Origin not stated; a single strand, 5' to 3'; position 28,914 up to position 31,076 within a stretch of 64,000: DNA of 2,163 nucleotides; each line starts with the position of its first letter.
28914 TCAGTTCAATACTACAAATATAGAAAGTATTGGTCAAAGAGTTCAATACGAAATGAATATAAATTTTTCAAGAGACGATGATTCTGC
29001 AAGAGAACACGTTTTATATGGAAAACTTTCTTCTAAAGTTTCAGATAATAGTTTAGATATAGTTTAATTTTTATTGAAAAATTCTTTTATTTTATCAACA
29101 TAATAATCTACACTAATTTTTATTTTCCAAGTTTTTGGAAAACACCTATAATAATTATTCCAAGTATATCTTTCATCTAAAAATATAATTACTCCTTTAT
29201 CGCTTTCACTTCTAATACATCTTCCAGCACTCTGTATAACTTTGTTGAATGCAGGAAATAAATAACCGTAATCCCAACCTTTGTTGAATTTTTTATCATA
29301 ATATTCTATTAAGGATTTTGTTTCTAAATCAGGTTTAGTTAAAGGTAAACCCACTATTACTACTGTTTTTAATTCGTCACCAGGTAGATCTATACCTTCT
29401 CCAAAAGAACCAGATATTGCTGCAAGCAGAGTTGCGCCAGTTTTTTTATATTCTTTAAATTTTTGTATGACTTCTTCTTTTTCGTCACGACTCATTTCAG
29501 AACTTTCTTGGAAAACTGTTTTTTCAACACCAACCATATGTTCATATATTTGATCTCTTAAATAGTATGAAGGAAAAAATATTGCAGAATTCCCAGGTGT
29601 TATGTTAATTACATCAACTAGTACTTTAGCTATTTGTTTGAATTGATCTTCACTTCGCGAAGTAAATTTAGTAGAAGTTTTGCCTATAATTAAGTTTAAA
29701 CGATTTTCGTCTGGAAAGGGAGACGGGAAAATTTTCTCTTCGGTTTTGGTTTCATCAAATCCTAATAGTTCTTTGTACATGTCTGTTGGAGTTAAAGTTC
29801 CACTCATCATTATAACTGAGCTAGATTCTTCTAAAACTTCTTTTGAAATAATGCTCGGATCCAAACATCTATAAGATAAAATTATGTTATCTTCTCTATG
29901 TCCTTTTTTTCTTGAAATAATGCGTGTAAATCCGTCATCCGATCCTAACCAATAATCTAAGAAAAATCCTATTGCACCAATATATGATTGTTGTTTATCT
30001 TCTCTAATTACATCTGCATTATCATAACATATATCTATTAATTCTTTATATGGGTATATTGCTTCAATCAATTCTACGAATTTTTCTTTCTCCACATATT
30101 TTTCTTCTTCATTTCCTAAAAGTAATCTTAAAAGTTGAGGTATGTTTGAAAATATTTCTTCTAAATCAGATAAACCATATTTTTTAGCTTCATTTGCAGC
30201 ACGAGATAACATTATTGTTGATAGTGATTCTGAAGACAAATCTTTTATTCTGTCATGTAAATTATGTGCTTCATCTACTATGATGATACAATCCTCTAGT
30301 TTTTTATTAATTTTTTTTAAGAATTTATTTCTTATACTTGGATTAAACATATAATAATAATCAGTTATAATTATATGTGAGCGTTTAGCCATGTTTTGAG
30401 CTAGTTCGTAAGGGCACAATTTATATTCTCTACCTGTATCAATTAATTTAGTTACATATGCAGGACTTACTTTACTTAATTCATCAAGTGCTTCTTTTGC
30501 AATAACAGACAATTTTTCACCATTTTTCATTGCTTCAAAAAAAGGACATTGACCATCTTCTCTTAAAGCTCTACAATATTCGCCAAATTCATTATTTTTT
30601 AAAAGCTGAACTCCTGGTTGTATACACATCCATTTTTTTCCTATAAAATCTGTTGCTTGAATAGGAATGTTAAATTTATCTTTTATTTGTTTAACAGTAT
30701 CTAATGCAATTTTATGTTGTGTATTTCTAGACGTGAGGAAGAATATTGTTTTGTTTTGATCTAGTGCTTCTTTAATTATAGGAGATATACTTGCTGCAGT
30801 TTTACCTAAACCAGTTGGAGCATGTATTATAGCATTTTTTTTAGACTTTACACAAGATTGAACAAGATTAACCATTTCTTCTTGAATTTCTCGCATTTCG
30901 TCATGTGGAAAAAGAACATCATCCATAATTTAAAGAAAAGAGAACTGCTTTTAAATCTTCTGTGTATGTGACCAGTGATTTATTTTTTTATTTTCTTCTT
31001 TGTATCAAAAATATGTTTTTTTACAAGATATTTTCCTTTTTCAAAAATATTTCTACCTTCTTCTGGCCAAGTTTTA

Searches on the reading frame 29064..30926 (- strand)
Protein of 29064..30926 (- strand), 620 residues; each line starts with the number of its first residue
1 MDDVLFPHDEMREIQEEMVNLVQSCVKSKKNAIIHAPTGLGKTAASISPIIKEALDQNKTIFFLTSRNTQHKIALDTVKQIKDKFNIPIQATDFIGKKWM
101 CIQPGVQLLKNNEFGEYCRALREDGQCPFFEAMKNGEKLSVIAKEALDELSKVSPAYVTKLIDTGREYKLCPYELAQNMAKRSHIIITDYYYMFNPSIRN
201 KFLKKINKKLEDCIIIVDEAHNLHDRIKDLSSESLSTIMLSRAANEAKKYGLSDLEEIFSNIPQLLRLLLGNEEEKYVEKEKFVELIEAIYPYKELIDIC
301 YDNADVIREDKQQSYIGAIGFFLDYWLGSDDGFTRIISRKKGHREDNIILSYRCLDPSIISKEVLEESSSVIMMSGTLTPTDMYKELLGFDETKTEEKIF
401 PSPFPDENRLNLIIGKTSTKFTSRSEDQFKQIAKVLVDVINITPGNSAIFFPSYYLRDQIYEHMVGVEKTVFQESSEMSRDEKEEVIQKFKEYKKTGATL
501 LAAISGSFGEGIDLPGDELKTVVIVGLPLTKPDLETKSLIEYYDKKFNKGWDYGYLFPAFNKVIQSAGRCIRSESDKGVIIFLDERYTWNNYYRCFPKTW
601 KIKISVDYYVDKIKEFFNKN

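Call 9: search_protein_families(library=pfam, proteins=[window:29064-30926:-], max_evalue=0.001)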
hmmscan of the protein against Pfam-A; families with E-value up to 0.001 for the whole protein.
window:29064-30926:- (620 aa): 7 families
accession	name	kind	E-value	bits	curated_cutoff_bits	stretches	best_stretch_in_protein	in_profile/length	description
PF13307.12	Helicase_C_2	-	2.9e-44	151.5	25.3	1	437-601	2-168/170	Helicase C-terminal domain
PF06733.21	DEAD_2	-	2.5e-25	89.6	21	1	73-237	11-169/172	DEAD_2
PF06777.17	HBB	-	2.1e-14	54.1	30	1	310-421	85-188/190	Helical and beta-bridge domain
PF00270.35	DEAD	-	5.6e-11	42.9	26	1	13-86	2-70/167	DEAD/DEAH box helicase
PF04851.21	ResIII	-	2.2e-10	41.1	22.5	1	10-84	3-79/164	Type III restriction enzyme, res subunit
PF00271.37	Helicase_C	-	5.5e-05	23.8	23.5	1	436-573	6-109/110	Helicase conserved C-terminal domain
PF25199.1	nSTAND_NTPase5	-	0.00081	19.7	34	0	3-85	13-98/145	Novel STAND NTPase 5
